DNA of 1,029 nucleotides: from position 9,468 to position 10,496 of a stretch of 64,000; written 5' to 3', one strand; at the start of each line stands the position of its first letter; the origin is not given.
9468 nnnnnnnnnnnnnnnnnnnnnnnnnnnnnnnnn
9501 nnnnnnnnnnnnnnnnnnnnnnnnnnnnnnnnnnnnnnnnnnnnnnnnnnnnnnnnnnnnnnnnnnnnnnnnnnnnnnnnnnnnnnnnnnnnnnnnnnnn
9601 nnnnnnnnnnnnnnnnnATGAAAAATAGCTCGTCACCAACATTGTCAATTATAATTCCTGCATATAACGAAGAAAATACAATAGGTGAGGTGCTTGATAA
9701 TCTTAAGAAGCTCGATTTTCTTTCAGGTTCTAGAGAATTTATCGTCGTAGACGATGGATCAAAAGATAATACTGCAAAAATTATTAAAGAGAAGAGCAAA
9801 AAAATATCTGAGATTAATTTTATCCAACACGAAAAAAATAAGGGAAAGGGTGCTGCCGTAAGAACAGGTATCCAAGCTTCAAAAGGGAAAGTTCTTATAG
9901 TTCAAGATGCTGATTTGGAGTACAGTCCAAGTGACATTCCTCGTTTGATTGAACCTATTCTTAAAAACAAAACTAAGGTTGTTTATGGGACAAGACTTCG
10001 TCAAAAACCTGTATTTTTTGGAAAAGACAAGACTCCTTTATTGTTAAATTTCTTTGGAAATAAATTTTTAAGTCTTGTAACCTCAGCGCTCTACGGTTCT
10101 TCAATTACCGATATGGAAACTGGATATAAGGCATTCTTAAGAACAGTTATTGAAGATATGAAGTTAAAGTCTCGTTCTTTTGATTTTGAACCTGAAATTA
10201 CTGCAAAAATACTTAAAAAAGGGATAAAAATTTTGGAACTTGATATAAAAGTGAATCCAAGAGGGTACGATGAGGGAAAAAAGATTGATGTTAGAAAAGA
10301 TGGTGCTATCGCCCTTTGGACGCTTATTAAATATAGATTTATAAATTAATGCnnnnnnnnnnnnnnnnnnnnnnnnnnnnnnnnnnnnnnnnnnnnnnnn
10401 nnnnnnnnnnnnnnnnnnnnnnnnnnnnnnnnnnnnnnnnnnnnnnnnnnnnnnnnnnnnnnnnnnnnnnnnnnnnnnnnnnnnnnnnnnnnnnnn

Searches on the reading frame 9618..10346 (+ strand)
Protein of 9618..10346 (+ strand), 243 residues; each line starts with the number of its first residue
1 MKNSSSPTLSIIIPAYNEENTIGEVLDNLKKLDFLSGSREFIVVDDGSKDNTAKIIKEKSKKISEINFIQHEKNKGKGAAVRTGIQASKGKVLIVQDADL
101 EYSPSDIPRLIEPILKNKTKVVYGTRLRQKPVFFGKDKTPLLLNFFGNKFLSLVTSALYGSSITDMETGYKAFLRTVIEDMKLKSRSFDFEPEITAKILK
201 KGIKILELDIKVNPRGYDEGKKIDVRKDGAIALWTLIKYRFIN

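Call 8: search_protein_families(library=pfam, proteins=[window:9618-10346:+], max_evalue=0.01)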
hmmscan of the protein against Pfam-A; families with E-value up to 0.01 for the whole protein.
window:9618-10346:+ (243 aa): 4 families
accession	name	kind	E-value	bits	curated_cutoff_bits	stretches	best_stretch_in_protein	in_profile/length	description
PF00535.33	Glycos_transf_2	-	5e-36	124.6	23.3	1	10-179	1-165/168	Glycosyl transferase family 2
PF13641.12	Glyco_tranf_2_3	-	8e-10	39.5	27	1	7-123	1-120/230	Glycosyltransferase like family 2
PF10111.15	Glyco_tranf_2_2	-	2e-07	31.3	27.3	1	10-107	1-99/276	Glycosyltransferase like family 2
PF13704.12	Glyco_tranf_2_4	-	0.00085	20.2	27.5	1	17-98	2-80/98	Glycosyl transferase family 2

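Call 53: search_solved_structures(query=window:9618-10346:+, max_evalue=0.001)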
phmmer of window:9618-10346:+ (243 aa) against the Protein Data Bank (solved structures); distinct sequences matched with E-value up to 0.001: 30.
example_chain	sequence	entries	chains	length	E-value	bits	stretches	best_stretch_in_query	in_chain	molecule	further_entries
5mlz_A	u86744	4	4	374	1.2e-16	64.3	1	7-215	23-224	Dolichol monophosphate mannose synthase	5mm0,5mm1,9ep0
9bhc_C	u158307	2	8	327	4.7e-14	55.8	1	8-181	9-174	Undecaprenyl-phosphate 4-deoxy-4-formamido-L-arabinose transferase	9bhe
2z87_A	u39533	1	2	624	4.7e-14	55.8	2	7-117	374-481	Chondroitin synthase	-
2z86_A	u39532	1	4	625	4.7e-14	55.8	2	7-117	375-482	Chondroitin synthase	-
8vxh_A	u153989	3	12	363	6.2e-14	55.5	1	8-181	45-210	Undecaprenyl-phosphate 4-deoxy-4-formamido-L-arabinose transferase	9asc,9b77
9hwj_A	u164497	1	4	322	8.9e-14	54.9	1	9-139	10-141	Undecaprenyl-phosphate 4-deoxy-4-formamido-L-arabinose transferase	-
5eke_A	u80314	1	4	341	3e-12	50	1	5-130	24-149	Uncharacterized glycosyltransferase sll0501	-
5ekp_C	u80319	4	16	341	3e-12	49.9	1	5-130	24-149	Uncharacterized glycosyltransferase sll0501 | Glycosyltransferase sll0501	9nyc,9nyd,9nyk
9nye_A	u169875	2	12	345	3.1e-12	49.9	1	5-130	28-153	Glycosyltransferase sll0501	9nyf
6p61_A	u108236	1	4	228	5.1e-12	49.2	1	5-114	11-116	Glycosyltransferase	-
6yv7_B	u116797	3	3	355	6.8e-10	42.2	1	6-104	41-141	Glycosyl transferase, family 2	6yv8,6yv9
6yv7_A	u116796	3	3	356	6.9e-10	42.2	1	6-104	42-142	Glycosyl transferase, family 2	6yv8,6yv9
3ckj_A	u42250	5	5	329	7.1e-10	42.2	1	6-117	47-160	Putative uncharacterized protein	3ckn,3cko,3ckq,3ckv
7pdo_A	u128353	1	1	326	1.2e-09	41.4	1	6-118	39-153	Glucosyl-3-phosphoglycerate synthase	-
7p5l_A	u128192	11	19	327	1.2e-09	41.4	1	6-118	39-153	Glucosyl-3-phosphoglycerate synthase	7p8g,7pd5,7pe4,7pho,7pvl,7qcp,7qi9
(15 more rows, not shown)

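Call 86: search_protein_families(library=ncbifam, proteins=[window:9618-10346:+], max_evalue=0.001)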
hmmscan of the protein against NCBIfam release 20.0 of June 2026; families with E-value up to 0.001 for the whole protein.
window:9618-10346:+ (243 aa): 27 families (the best 25 are shown)
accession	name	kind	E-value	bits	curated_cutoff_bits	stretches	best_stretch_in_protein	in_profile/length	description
TIGR04182.1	glyco_TIGR04182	equivalog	6.2e-37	127.5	325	1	10-239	3-217/293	S-layer glycoprotein N-glycosyltransferase AglJ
NF041391.1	DPhHxTase_Halo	equivalog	8.8e-23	80.4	375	1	15-215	3-186/213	dolichyl-phosphate hexose transferase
TIGR03937.1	PgaC_IcaA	equivalog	2.6e-22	79.4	422.3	1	3-136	41-174/407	poly-beta-1,6-N-acetyl-D-glucosamine synthase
NF007986.1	PRK10714.1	equivalog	4.3e-20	72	529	1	9-220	8-208/316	undecaprenyl-phosphate 4-deoxy-4-formamido-L-arabinose transferase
NF058614.1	PPMAGASynPpgS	equivalog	5.9e-20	71.7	370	1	11-218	4-202/226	polyprenyl-phospho-N-acetylgalactosaminyl synthase PpgS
NF047588.1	GlcsyltransPgfSStrep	equivalog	3.5e-19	69.2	500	1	9-180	3-166/308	glycosyltransferase PgfS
NF041875.1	EPS_EpsD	equivalog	2.1e-18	66.8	370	1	9-125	1-115/325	exopolysaccharide biosynthesis glycosyltransferase EpsD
NF010496.0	PRK13915.1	equivalog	7.4e-18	64.7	262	1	5-122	29-151/307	glucosyl-3-phosphoglycerate synthase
TIGR04283.1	glyco_like_mftF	equivalog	1.1e-16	61.1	182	1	9-126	1-110/221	TIGR04283 family arsenosugar biosynthesis glycosyltransferase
NF007482.0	PRK10073.1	equivalog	1.2e-16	60.7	423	1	4-120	3-116/334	glycosyltransferase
NF047683.1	TeichurnBiosyTuaG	equivalog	4.1e-14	52.8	400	1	5-119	4-116/252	teichuronic acid biosynthesis protein TuaG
TIGR03965.1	mycofact_glyco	equivalog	1.1e-13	50.8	280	1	4-113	71-178/467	mycofactocin biosynthesis glycosyltransferase MftF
TIGR03469.1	HpnB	hypoth_equivalog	8.7e-12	44.7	379.25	1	4-122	41-168/386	hopene-associated glycosyltransferase HpnB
TIGR03111.1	glyc2_xrt_Gpos1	hypoth_equivalog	1.9e-11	43.5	363.95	1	5-118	47-160/439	TIGR03111 family XrtG-associated glycosyltransferase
NF038302.1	EPS_HpsE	equivalog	5.5e-11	42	300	1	9-99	3-96/307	hormogonium polysaccharide biosynthesis glycosyltransferase HpsE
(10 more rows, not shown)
